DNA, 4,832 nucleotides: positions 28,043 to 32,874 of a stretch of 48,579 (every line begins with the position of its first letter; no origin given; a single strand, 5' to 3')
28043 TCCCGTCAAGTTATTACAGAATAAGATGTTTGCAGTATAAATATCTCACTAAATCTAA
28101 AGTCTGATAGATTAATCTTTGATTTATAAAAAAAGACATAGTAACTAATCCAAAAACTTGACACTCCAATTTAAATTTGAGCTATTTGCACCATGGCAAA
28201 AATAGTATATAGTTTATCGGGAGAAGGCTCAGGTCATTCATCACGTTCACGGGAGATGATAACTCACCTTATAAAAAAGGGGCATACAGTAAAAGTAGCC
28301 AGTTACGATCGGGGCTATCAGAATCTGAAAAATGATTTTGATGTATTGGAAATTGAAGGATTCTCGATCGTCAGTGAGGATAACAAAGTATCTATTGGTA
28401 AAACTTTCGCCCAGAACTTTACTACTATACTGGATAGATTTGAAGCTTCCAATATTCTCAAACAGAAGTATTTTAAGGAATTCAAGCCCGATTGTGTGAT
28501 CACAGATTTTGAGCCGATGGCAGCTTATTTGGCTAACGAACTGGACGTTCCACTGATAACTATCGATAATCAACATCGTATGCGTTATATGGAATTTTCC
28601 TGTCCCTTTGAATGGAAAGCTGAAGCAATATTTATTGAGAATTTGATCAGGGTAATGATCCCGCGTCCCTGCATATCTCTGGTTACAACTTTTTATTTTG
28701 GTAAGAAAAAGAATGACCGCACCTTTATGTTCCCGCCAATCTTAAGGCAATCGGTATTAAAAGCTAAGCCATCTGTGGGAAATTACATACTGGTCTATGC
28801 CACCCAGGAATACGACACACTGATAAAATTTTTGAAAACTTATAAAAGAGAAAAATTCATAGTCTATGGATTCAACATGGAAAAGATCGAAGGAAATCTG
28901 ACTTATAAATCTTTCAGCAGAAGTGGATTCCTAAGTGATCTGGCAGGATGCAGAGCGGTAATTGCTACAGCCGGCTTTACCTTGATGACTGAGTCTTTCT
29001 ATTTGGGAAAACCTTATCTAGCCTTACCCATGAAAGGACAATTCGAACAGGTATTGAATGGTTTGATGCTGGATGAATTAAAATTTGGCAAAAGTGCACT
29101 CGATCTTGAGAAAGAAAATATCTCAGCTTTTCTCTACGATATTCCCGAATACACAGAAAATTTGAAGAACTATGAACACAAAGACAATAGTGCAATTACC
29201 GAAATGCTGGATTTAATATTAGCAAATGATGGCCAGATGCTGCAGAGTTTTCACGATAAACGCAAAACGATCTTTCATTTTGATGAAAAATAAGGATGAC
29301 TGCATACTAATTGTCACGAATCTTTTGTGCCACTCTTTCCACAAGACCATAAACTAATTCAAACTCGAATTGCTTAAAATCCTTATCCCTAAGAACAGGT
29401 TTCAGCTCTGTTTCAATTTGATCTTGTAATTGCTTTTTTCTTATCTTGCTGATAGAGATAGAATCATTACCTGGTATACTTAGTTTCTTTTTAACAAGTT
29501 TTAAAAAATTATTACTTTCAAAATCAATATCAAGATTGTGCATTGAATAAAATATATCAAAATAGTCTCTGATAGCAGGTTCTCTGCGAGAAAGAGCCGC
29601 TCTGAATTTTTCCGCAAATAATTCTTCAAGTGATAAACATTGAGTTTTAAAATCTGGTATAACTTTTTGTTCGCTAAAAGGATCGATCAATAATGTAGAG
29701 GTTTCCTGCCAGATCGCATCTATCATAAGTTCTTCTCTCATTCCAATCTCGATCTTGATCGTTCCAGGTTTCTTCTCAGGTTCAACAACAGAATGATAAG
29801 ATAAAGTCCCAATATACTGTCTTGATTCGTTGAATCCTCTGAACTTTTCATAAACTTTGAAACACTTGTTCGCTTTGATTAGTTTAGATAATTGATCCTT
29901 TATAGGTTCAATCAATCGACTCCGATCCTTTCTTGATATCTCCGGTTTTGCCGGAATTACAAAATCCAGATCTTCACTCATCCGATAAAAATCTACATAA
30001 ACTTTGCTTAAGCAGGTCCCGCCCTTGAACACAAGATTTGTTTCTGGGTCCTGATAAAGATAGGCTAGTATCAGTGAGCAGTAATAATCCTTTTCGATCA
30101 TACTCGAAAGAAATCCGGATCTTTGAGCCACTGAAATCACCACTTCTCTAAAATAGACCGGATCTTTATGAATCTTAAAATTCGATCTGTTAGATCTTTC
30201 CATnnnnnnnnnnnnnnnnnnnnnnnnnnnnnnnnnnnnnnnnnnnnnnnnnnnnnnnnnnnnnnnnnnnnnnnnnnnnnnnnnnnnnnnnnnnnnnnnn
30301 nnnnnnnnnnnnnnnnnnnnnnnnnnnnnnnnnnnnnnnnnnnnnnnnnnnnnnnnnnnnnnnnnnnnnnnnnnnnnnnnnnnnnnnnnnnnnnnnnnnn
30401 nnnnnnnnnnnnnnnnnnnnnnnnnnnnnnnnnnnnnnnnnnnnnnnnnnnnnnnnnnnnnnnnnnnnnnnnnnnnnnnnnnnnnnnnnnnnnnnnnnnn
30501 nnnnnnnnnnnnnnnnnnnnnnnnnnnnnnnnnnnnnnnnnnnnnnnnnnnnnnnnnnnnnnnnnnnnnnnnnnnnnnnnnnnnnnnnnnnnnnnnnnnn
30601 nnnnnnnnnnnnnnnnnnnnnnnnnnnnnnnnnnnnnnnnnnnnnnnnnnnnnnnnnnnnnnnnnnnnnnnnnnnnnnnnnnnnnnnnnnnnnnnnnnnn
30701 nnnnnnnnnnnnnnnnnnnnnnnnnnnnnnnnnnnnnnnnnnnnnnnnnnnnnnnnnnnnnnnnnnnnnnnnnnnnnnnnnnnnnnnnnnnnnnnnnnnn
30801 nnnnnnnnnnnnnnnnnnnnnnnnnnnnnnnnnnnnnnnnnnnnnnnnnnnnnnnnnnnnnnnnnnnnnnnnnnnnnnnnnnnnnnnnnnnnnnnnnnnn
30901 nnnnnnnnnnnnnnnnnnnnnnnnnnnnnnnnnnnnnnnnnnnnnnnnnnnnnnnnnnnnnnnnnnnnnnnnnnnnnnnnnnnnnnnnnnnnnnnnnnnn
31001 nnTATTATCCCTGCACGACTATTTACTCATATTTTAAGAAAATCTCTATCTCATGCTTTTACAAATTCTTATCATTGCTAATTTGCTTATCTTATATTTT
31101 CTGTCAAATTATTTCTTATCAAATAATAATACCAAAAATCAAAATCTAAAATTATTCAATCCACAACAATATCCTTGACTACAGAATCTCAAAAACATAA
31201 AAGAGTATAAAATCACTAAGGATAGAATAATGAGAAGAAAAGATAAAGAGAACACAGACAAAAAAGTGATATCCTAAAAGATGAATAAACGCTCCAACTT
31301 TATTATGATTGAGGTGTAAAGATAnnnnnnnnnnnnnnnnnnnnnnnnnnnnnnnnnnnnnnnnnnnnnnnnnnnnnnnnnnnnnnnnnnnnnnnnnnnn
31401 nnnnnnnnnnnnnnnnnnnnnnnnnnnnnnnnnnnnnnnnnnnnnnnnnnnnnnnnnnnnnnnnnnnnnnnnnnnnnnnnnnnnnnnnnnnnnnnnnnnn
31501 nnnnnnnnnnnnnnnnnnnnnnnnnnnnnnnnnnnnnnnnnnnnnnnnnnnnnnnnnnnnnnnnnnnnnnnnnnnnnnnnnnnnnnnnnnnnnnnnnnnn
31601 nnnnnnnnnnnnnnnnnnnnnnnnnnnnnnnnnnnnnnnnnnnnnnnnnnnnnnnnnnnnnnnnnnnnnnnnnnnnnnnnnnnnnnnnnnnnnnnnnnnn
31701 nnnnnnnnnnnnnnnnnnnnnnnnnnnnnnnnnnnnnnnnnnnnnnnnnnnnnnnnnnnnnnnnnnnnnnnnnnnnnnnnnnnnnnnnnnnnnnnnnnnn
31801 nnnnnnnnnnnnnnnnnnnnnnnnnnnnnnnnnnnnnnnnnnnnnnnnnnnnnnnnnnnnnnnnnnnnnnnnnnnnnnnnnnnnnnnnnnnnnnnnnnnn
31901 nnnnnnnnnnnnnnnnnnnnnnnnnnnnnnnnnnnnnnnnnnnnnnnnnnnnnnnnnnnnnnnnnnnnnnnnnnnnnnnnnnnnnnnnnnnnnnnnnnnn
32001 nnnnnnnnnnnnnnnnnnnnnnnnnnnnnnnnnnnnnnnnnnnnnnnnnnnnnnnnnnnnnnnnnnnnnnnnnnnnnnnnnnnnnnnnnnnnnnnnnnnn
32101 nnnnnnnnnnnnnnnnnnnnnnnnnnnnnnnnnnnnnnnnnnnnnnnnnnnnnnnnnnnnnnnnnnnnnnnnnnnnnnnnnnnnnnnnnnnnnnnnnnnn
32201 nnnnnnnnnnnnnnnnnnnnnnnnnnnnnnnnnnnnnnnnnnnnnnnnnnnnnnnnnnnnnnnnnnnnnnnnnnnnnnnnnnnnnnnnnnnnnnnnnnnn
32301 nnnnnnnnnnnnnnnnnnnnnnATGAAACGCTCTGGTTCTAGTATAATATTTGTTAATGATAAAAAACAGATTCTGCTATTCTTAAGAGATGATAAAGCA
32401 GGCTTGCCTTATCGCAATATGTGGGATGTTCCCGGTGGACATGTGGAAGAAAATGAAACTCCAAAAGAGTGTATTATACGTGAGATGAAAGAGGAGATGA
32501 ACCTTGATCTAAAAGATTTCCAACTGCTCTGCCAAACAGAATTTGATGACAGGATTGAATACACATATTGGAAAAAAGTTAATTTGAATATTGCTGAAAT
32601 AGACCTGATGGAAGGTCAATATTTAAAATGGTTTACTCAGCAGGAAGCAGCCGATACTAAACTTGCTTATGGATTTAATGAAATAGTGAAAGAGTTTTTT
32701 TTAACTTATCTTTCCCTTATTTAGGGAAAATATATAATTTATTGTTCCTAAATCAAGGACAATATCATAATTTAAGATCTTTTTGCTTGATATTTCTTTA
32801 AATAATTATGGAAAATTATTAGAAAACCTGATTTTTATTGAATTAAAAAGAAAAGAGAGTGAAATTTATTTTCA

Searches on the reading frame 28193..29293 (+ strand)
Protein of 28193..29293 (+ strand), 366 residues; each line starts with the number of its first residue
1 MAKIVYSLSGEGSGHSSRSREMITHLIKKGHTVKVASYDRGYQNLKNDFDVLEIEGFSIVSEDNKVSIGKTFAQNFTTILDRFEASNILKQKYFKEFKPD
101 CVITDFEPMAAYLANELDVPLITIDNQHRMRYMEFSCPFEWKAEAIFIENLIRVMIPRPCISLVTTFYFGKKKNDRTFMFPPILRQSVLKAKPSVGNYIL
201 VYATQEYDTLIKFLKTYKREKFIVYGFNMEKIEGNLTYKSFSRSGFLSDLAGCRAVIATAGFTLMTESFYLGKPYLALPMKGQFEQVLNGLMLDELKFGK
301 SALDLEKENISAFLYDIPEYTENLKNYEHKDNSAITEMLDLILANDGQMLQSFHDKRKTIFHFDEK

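Call 46: search_protein_families(library=pfam, proteins=[window:28193-29293:+])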
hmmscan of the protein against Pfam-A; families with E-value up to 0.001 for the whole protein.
window:28193-29293:+ (366 aa): 1 family
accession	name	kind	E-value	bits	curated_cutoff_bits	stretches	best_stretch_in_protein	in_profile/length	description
PF13528.12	Glyco_trans_1_3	-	5.1e-113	377.9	25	1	2-318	1-322/322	Glycosyl transferase family 1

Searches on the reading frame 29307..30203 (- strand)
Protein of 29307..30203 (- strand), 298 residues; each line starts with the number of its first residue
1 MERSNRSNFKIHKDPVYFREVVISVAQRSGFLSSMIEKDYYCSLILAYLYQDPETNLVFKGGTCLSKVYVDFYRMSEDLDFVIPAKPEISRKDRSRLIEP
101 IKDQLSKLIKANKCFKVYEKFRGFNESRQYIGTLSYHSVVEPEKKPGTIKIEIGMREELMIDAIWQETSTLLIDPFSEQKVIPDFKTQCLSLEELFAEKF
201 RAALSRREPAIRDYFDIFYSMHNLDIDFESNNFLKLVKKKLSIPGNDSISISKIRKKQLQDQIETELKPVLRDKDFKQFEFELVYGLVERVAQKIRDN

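Call 46: search_protein_families(library=pfam, proteins=[window:29307-30203:-])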
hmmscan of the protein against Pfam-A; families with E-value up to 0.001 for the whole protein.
window:29307-30203:- (298 aa): 1 family
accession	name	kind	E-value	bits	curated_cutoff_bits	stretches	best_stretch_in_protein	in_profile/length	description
PF08843.17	AbiEii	-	2.5e-32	113.1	22.5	1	53-284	11-224/238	Nucleotidyl transferase AbiEii toxin, Type IV TA system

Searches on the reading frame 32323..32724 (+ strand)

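Call 66: search_protein_families(library=pfam, max_evalue=0.00001, proteins=[window:32323-32724:+])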
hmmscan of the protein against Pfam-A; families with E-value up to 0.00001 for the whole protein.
window:32323-32724:+ (133 aa): 2 families
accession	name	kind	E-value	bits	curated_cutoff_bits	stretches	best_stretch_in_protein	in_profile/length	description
PF00293.34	NUDIX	-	2.5e-15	57.1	21.1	1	2-121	2-130/134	NUDIX domain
PF14815.12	NUDIX_4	-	1.2e-06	28.8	35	1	10-123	5-112/113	NUDIX domain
